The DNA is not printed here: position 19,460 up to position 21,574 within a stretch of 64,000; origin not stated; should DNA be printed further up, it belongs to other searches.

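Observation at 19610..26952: Translationally coupled five-gene envelope glycosylation operon headed by a GtrA::HprK-like kinase-domain fusion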

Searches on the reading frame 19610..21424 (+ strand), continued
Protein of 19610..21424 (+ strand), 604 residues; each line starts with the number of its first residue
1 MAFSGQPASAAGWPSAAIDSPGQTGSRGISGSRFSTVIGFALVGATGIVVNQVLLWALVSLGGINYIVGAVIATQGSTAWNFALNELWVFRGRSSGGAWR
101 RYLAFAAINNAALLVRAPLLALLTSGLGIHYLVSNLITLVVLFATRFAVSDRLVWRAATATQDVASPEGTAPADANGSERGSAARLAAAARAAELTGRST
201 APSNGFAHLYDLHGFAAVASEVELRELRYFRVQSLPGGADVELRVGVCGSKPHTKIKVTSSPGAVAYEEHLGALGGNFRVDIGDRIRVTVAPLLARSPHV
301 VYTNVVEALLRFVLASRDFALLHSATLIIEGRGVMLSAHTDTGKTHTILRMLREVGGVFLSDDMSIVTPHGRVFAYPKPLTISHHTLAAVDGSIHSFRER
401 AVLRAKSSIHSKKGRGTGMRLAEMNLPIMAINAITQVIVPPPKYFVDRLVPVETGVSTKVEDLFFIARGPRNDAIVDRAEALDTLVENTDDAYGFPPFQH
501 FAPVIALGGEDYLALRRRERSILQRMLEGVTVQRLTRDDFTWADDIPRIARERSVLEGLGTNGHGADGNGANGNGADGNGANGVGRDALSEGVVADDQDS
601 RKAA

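Call 26: search_solved_structures(query=A2, max_evalue=10, show_alignments=4)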
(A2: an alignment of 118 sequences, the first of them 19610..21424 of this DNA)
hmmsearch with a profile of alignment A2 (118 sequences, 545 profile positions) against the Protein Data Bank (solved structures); distinct sequences matched with E-value up to 10: 2.
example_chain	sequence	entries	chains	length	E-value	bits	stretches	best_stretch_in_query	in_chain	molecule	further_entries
5mlz_A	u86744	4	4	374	3.7e-16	62.1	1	19-152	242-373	Dolichol monophosphate mannose synthase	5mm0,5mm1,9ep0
9w7x_B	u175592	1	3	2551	0.21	13.4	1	123-174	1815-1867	Piezo-type mechanosensitive ion channel component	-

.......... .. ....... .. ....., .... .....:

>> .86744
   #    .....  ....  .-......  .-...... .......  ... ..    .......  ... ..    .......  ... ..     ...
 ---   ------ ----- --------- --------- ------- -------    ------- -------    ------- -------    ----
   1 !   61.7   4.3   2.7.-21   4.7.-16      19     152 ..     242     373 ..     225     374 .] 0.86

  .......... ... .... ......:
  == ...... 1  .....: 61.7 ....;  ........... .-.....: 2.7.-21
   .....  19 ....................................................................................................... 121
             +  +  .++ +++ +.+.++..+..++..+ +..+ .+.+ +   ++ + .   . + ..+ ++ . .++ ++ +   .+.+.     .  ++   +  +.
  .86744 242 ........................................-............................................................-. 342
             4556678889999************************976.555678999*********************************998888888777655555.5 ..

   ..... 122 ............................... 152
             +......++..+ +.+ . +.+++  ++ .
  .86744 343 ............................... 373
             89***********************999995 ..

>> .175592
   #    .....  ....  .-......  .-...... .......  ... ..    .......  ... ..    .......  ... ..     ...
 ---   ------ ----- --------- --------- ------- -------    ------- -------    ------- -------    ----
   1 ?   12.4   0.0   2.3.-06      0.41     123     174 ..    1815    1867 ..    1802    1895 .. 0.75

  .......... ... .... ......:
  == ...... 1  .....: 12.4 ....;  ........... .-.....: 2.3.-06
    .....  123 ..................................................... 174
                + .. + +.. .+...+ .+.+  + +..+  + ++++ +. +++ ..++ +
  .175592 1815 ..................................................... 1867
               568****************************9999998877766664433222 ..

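Call 30: search_protein_families(library=pfam, proteins=[L071:9157-9966:+, L049:1563-4040:+, L030:11676-14225:+, L035:12141-13550:+, L050:17860-19401:+, L040:15131-16942:-, L033:7204-7884:+, L071:5658-6887:+, L071:6901-8085:+, L071:8082-8771:-], max_evalue=0.001)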
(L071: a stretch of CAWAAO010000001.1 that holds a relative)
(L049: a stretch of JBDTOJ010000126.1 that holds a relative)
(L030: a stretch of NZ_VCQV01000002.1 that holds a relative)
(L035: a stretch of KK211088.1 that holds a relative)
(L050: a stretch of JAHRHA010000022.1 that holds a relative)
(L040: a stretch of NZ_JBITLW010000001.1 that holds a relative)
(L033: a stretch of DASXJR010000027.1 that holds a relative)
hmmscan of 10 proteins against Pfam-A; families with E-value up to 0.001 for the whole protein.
L071:9157-9966:+ (269 aa): 1 family
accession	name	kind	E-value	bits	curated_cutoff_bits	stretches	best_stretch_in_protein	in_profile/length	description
PF00535.33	Glycos_transf_2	-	7.3e-23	81.8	23.3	1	10-173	2-163/168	Glycosyl transferase family 2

L049:1563-4040:+ (825 aa): 3 families
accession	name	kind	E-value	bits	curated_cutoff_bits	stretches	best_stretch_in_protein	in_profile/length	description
PF04185.19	Phosphoesterase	-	1.1e-21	77.9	23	1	594-808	112-355/356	Phosphoesterase family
PF16317.11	Glyco_hydro_99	-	1.2e-08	35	33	1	272-374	58-162/341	Glycosyl hydrolase family 99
PF14307.12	Glyco_tran_WbsX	-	0.00026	21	25.1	0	461-496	314-349/350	Glycosyltransferase WbsX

L030:11676-14225:+ (849 aa): 3 families
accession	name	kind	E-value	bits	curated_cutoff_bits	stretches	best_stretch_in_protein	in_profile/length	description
PF00041.27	fn3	-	5e-08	33.5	25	1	568-650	2-83/84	Fibronectin type III domain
PF00149.33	Metallophos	-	7.5e-08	33.5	21.5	1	150-384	3-190/191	Calcineurin-like phosphoesterase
PF18370.7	RGI_lyase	-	0.00019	22.2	27.8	1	579-650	16-85/86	Rhamnogalacturonan I lyases beta-sheet domain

L035:12141-13550:+ (469 aa): 2 families
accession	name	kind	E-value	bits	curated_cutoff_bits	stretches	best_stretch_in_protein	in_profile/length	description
PF24517.2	CBM96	-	4e-32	111.8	26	1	33-181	2-164/164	Carbohydrate-binding module family 96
PF00149.33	Metallophos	-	3.7e-10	41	21.5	1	215-389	16-191/191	Calcineurin-like phosphoesterase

L050:17860-19401:+ (513 aa): 3 families
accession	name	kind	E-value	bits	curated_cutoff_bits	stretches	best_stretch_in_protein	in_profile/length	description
PF24517.2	CBM96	-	1.6e-29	103.3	26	1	35-180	2-162/164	Carbohydrate-binding module family 96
PF13229.12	Beta_helix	-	8.4e-22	77.9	25.9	2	344-505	10-144/158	Right handed beta helix region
PF05048.19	NosD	-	1e-09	38.6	23.6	1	294-434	29-149/212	Periplasmic copper-binding protein (NosD)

L040:15131-16942:- (603 aa): 3 families
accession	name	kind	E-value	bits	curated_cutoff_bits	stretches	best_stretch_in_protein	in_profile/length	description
PF16656.11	Pur_ac_phosph_N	-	2.6e-11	44.3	30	1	65-147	9-84/93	Purple acid Phosphatase, N-terminal domain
PF00041.27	fn3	-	2.4e-07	31.3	25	1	65-137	9-68/84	Fibronectin type III domain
PF00149.33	Metallophos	-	1.6e-06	29.1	21.5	1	167-420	2-191/191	Calcineurin-like phosphoesterase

L033:7204-7884:+ (226 aa): 3 families
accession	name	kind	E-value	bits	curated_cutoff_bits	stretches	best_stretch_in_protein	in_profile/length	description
PF00196.25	GerE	-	2.1e-15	56.5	23.5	1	154-208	3-57/57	Bacterial regulatory proteins, luxR family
PF00072.30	Response_reg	-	2.2e-07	31.5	30.2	1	9-115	1-106/111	Response regulator receiver domain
PF08281.18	Sigma70_r4_2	-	9.3e-05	22.4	25.7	1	146-190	3-48/54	Sigma-70, region 4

L071:5658-6887:+ (409 aa): 7 families
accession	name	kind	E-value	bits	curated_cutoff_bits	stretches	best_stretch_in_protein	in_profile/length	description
PF00696.33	AA_kinase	-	2.5e-52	178.4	24.9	1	3-230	2-234/234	Amino acid kinase family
PF22468.2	ACT_9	-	4.2e-37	126.1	27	2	343-401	1-61/61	ACT domain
PF01842.31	ACT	-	9.7e-22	76.8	27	2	265-327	2-63/66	ACT domain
PF13840.12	ACT_7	-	9.9e-21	73.8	27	1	336-398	2-64/65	ACT domain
PF22629.2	ACT_AHAS_ss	-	1.1e-06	29.1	27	0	352-395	7-53/67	AHAS small subunit-like ACT domain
PF13740.12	ACT_6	-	0.0006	20.1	23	0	271-322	10-62/76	ACT domain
PF13291.12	ACT_4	-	0.00093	20.3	27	0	268-306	11-50/80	ACT domain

L071:6901-8085:+ (394 aa): 4 families
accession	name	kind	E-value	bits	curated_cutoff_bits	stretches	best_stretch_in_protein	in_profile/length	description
PF02774.23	Semialdhyde_dhC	-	4.4e-44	151.3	26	1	148-337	2-184/184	Semialdehyde dehydrogenase, dimerisation domain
PF01118.30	Semialdhyde_dh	-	3.2e-30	105.4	26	1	11-125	1-119/121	Semialdehyde dehydrogenase, NAD binding domain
PF13460.12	NAD_binding_10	-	0.00012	22.4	27.2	1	16-84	1-73/184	NAD(P)H-binding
PF05368.20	NmrA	-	0.00037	20.6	27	1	11-80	4-78/298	NmrA-like family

L071:8082-8771:- (229 aa): 3 families
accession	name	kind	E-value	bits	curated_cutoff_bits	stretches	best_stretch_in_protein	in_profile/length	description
PF00583.31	Acetyltransf_1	-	2.4e-12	47.6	20.7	1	112-203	28-116/116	Acetyltransferase (GNAT) family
PF13508.13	Acetyltransf_7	-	5.7e-11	43.1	27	1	118-204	4-83/84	Acetyltransferase (GNAT) domain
PF13673.13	Acetyltransf_10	-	1.7e-07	31.7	23.6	1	111-209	25-113/128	Acetyltransferase (GNAT) domain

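Call 34: find_encoding_contigs(protein=P0001, flank=10000, max_places=2)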
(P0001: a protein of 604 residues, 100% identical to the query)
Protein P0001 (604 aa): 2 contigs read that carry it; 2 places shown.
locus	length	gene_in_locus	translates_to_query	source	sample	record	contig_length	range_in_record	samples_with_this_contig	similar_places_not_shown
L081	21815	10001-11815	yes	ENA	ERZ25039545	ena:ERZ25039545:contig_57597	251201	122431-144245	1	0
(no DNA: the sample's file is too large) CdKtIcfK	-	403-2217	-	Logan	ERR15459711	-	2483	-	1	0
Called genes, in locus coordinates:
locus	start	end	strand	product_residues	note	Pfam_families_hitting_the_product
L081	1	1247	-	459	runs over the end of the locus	PF02056:Glyco_hydro_4, PF11975:Glyco_hydro_4C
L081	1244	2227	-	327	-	PF00294:PfkB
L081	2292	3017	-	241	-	PF01182:Glucosamine_iso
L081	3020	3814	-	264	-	PF00392:GntR, PF07702:UTRA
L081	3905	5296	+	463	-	PF01547:SBP_bac_1, PF13416:SBP_bac_8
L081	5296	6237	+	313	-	PF00528:BPD_transp_1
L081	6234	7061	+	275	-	PF00528:BPD_transp_1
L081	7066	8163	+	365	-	PF00005:ABC_tran, PF13304:AAA_21 (faint), PF17912:OB_MalK (weak), PF08402:TOBE_2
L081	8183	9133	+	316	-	PF00248:Aldo_ket_red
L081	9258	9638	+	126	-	PF00903:Glyoxalase (weak)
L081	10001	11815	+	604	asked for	PF04138:GtrA_DPMS_TM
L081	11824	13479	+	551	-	PF02366:PMT, PF13231:PMT_2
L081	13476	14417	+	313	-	PF04185:Phosphoesterase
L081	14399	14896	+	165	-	PF04185:Phosphoesterase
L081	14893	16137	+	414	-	-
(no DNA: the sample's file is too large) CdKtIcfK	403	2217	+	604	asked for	PF04138:GtrA_DPMS_TM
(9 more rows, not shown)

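Call 35: find_encoding_contigs(protein=P0018, flank=10000, max_places=2)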
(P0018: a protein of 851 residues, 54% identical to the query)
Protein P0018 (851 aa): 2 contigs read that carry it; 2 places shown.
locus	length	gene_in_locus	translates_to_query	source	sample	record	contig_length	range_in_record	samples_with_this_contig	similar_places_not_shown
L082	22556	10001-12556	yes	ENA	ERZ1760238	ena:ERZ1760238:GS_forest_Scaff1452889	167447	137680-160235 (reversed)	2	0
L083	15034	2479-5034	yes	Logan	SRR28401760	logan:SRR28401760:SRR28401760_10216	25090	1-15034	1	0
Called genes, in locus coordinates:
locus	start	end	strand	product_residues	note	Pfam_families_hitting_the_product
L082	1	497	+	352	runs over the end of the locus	PF01380:SIS (weak), PF10432:bact-PGI_C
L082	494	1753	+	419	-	PF05221:AdoHcyase, PF02826:2-Hacid_dh_C, PF00670:AdoHcyase_NAD, PF07991:KARI_N (weak)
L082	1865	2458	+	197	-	PF00156:Pribosyltran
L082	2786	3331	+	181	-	PF02482:Ribosomal_S30AE, PF16321:Ribosom_S30AE_C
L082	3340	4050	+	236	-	PF00072:Response_reg, PF00196:GerE, PF08281:Sigma70_r4_2 (weak)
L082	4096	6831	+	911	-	PF07517:SecA_DEAD, PF01043:SecA_PP_bind, PF21090:P-loop_SecA, PF07516:SecA_SW, PF02810:SEC-C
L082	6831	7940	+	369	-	PF03462:PCRF, PF00472:RF-1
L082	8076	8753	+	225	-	PF00072:Response_reg, PF08281:Sigma70_r4_2 (faint), PF00196:GerE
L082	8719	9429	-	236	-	PF00072:Response_reg, PF00196:GerE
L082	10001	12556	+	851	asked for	PF00535:Glycos_transf_2, PF13641:Glyco_tranf_2_3 (weak), PF04138:GtrA_DPMS_TM, PF27840:ScmC (weak)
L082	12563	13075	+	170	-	-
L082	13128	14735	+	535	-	PF02366:PMT, PF13231:PMT_2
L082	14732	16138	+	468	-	PF04185:Phosphoesterase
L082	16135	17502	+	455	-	-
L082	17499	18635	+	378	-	PF14307:Glyco_tran_WbsX (faint), PF16317:Glyco_hydro_99, PF03659:Glyco_hydro_71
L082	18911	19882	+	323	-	-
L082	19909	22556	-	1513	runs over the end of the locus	PF24517:CBM96, PF17892:Cadherin_5, PF17963:Big_9, PF17803:Cadherin_4, PF17892:Cadherin_5, PF17963:Big_9, PF17803:Cadherin_4, PF17963:Big_9, +1 more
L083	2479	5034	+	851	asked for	PF00535:Glycos_transf_2, PF13641:Glyco_tranf_2_3 (weak), PF04138:GtrA_DPMS_TM, PF27840:ScmC (weak)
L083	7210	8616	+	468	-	PF04185:Phosphoesterase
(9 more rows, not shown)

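Call 36: predict_structure(alignment_id=A2)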
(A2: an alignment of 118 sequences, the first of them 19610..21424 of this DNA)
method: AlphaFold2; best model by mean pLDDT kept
length: 604 residues; sequences in the alignment: 118
mean_pLDDT: 83.6   pTM: 0.74
mean pLDDT of the five models: 83.6, 82.1, 82.1, 81.7, 80.8
residues with pLDDT >= 90: 356; 70-90: 134; 50-70: 38; < 50: 76
segments of 3 or more residues with pLDDT < 50: 1-28, 161-178, 572-596, 602-604
pLDDT, mean of each block of 10 residues (from residue 1): 32 37 47 82 91 95 94 95 93 84 95 93 95 90 91 79 40 44 67 66 82 96 96 93 92 89 90 89 94 94 95 96 96 94 92 97 95 96 86 81 87 82 84 90 93 96 97 98 95 83 90 96 97 96 97 93 66 46 43 45 45
secondary structure, 60 per line:
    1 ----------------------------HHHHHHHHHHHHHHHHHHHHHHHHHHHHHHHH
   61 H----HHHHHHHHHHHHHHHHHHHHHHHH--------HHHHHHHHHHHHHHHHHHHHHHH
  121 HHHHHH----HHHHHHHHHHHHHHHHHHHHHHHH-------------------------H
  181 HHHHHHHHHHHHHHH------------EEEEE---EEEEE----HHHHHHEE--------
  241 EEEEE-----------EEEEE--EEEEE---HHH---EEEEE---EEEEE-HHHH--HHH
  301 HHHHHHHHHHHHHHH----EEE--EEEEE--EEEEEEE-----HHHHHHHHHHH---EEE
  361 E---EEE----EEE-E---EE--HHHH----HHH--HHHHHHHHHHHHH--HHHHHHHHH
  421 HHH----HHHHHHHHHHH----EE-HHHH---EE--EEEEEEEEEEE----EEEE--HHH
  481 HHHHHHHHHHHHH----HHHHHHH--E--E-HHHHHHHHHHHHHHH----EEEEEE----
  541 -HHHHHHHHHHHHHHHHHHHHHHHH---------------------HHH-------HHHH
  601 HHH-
elements in order: H29-61 H66-89 H98-126 H131-154 H180-195 E208-212 E216-220 H225-230 E241-245 E257-261 E264-268 E278-282 E286-290 H292-295 H298-315 E320-322 E325-329 E332-338 H344-354 E358-361 E365-367 E372-374 H384-387 H397-409 H412-423 H428-438 H446-449 E457-467 E472-475 H478-493 H498-504 H512-526 E531-536 H542-565 H597-603

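Call 58: search_protein_families(library=ncbifam, alignment_id=A1, max_evalue=0.01)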
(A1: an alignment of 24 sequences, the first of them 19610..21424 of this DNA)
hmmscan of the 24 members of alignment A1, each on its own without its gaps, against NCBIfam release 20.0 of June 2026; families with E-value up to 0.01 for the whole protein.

A. member 1, window:19610-21424:+ (604 aa): 1 family
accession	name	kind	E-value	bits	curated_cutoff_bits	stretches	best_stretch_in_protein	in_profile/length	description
TIGR04352.1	HprK_rel_A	equivalog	0.00049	19.3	200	1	317-439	94-211/280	HprK-related kinase A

B. families by the number of members that match (of 24 scanned): 20 families
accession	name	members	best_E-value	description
TIGR04352.1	HprK_rel_A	23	5.8e-06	HprK-related kinase A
TIGR04355.1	HprK_rel_B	19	2.9e-05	HprK-related kinase B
TIGR00679.1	hpr-ser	12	0.00028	HPr(Ser) kinase/phosphatase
TIGR04249.1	SCM_chp_ScmC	5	7.5e-05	SynChlorMet cassette protein ScmC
NF047588.1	GlcsyltransPgfSStrep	4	9.3e-12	glycosyltransferase PgfS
TIGR04182.1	glyco_TIGR04182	4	3.1e-11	S-layer glycoprotein N-glycosyltransferase AglJ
NF007986.1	PRK10714.1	4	2e-09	undecaprenyl-phosphate 4-deoxy-4-formamido-L-arabinose transferase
TIGR03469.1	HpnB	4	2.5e-08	hopene-associated glycosyltransferase HpnB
TIGR04283.1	glyco_like_mftF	4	2.2e-07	TIGR04283 family arsenosugar biosynthesis glycosyltransferase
NF045692.1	OglycostaseCruG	4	3.8e-07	2'-O-glycosyltransferase CruG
NF041391.1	DPhHxTase_Halo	3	1.2e-08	dolichyl-phosphate hexose transferase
NF010496.0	PRK13915.1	3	8.3e-07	glucosyl-3-phosphoglycerate synthase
NF058614.1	PPMAGASynPpgS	3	6.7e-05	polyprenyl-phospho-N-acetylgalactosaminyl synthase PpgS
TIGR03937.1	PgaC_IcaA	2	5.2e-05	poly-beta-1,6-N-acetyl-D-glucosamine synthase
NF041875.1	EPS_EpsD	2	5.6e-05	exopolysaccharide biosynthesis glycosyltransferase EpsD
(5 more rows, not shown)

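Call 59: search_protein_families(library=pfam, alignment_id=A1, max_evalue=0.1)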
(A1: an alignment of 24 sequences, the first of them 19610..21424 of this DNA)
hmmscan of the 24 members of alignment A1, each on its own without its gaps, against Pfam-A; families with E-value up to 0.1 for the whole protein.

A. member 1, window:19610-21424:+ (604 aa): 1 family
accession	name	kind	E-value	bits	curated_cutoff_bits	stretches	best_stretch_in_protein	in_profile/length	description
PF04138.20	GtrA_DPMS_TM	-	8.9e-21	74.7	26.1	1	40-155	2-117/117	GtrA/DPMS, transmembrane domain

B. families by the number of members that match (of 24 scanned): 7 families
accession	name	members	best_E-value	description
PF04138.20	GtrA_DPMS_TM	24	3.6e-21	GtrA/DPMS, transmembrane domain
PF07475.17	Hpr_kinase_C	13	0.005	HPr Serine kinase C-terminal domain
PF00535.33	Glycos_transf_2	4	8e-26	Glycosyl transferase family 2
PF13641.12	Glyco_tranf_2_3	4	7.1e-07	Glycosyltransferase like family 2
PF12804.13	NTP_transf_3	1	0.00025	MobA-like NTP transferase domain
PF20615.3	DUF6802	1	0.018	Family of unknown function (DUF6802)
PF08909.16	DUF1854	1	0.055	Domain of unknown function (DUF1854)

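Call 74: list_cluster_members(proteins=[window:19610-21424:+, window:21433-23088:+, window:23085-24503:+, window:24500-25750:+, window:25747-26952:+])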
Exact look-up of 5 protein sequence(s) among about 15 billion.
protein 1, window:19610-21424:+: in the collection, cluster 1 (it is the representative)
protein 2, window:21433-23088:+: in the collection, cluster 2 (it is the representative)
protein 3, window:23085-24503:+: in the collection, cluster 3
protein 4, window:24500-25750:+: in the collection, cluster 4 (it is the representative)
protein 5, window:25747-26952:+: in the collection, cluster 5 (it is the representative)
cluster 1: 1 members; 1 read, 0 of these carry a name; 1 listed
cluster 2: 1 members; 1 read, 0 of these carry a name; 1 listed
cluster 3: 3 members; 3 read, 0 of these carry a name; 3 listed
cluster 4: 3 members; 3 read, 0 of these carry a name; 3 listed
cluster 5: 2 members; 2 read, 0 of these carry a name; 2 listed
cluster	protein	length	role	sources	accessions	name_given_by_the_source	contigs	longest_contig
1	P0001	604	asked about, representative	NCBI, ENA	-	-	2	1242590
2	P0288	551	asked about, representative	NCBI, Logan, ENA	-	-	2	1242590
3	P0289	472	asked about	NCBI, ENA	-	-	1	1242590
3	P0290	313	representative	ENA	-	-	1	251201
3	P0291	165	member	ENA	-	-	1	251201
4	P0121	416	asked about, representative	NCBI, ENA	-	-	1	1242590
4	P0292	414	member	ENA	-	-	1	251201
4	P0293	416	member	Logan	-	-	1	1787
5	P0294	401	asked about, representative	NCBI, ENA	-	-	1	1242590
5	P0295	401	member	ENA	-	-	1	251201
